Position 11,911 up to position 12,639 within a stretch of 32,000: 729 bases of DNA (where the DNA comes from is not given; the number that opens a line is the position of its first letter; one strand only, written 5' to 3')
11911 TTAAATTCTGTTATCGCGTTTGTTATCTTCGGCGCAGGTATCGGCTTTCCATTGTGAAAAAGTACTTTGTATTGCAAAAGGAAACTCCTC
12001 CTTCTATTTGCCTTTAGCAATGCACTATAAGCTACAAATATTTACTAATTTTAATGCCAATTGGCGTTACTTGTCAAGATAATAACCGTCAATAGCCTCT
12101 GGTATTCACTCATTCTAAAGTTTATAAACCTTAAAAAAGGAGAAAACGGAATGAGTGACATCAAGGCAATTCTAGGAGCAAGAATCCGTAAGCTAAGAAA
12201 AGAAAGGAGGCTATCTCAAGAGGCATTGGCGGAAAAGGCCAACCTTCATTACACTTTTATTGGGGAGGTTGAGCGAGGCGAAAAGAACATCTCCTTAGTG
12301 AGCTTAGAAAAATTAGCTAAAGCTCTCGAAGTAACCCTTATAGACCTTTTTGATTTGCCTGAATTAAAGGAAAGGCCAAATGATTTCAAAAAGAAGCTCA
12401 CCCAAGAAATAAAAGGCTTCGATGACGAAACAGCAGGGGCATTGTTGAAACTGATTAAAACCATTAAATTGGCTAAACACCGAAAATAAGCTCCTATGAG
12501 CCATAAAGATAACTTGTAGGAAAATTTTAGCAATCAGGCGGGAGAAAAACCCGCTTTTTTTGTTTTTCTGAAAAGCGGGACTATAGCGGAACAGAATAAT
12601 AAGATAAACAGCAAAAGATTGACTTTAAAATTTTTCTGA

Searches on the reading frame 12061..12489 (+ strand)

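Call 27: search_protein_families(library=pfam, proteins=[window:12061-12489:+], max_evalue=0.001)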
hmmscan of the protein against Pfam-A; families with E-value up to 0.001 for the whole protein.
window:12061-12489:+ (142 aa): 5 families
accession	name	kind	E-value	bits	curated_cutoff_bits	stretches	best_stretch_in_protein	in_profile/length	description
PF01381.28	HTH_3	-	2.5e-13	50.3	23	1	42-95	1-54/55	Helix-turn-helix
PF13443.12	HTH_26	-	3.9e-10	40.3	22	1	41-99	1-60/63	Cro/C1-type HTH DNA-binding domain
PF13560.12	HTH_31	-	2e-09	38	27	1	38-92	2-57/64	Helix-turn-helix domain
PF12844.13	HTH_19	-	9.4e-06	25.9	30.2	1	39-99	1-61/64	Helix-turn-helix domain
PF13744.12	HTH_37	-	2.7e-05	24.3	27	1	33-90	14-69/80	Helix-turn-helix domain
